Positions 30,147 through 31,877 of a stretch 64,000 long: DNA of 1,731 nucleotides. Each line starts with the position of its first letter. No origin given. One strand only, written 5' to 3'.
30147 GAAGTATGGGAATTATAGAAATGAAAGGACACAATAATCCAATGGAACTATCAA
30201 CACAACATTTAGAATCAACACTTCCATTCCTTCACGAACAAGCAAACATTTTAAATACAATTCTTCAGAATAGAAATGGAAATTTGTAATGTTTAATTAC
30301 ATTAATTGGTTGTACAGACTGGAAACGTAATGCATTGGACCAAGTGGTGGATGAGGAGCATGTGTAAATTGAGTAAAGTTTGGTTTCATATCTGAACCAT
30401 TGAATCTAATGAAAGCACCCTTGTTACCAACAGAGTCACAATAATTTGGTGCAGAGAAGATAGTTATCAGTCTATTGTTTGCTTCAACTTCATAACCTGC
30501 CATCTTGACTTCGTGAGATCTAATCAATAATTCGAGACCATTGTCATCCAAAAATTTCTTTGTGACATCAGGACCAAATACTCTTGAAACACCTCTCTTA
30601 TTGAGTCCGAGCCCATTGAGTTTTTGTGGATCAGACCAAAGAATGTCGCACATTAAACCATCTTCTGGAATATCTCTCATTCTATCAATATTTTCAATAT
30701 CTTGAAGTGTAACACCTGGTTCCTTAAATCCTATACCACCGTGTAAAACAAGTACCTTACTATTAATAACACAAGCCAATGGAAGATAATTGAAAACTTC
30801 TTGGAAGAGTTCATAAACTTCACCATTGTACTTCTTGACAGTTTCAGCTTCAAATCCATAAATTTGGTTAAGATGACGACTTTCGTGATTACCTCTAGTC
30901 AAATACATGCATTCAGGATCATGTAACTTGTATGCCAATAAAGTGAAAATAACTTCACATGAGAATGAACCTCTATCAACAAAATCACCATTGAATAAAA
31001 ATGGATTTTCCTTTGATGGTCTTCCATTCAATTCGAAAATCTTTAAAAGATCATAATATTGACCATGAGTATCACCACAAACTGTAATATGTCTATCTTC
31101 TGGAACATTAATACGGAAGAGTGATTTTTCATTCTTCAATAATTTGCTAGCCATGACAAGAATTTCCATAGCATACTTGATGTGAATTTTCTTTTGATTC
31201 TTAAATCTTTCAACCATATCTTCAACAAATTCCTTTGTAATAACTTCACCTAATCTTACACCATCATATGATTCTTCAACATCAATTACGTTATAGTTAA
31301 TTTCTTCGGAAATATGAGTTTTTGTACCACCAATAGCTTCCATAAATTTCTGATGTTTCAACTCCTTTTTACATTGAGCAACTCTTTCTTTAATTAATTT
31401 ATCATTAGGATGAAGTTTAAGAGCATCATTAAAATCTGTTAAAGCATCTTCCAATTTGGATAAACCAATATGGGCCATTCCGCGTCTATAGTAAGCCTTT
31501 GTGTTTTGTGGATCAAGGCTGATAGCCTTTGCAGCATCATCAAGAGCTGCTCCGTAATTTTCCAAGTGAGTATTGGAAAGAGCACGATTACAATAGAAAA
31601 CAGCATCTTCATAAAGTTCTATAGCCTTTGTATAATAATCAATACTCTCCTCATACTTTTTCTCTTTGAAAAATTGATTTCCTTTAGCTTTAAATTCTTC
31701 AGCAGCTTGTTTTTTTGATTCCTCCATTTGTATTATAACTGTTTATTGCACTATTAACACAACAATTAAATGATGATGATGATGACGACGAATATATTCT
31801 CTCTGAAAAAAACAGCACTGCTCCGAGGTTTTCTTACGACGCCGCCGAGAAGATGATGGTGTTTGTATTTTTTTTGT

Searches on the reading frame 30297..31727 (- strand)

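Call 23: search_protein_families(library=pfam, proteins=[window:30297-31727:-], max_evalue=0.001)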
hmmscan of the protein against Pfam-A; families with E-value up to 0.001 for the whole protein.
window:30297-31727:- (476 aa): 14 families
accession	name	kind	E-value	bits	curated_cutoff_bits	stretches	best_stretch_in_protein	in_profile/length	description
PF00149.33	Metallophos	-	1.6e-37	130.2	21.5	1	213-408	2-190/191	Calcineurin-like phosphoesterase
PF08321.18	PPP5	-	1.7e-25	89.5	23.5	1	117-204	2-92/93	PPP5 TPR repeat region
PF00515.34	TPR_1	-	6.1e-21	73.8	27.8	3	77-109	2-34/34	Tetratricopeptide repeat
PF07719.23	TPR_2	-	1.7e-16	59.3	27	2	77-109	2-34/34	Tetratricopeptide repeat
PF13181.12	TPR_8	-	4e-11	42.6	25.7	0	77-108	2-33/34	Tetratricopeptide repeat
PF13414.12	TPR_11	-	1.1e-09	38.3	26.8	0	16-42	1-27/42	TPR repeat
PF25575.1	TPR_BSK1_C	-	4.7e-08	33.4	42.2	1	6-80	39-115/118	Serine/threonine-protein kinase BSK1-like, TPR repeats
PF13432.12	TPR_16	-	4.4e-06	27.5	32.7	1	56-109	11-64/65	Tetratricopeptide repeat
PF13428.12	TPR_14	-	9.8e-06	26.2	23.5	0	77-118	2-43/44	Tetratricopeptide repeat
PF13431.12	TPR_17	-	6.4e-05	23.4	24.4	0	67-96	4-33/34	Tetratricopeptide repeat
PF14559.12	TPR_19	-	0.0003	21.5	25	0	56-114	5-63/68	Tetratricopeptide repeat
PF13174.12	TPR_6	-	0.00032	21.6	26.3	0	78-108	2-32/33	Tetratricopeptide repeat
PF13424.12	TPR_12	-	0.00045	20.8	30.1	0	16-70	10-73/77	Tetratricopeptide repeat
PF13371.12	TPR_9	-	0.00072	20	35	0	56-110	9-63/73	Tetratricopeptide repeat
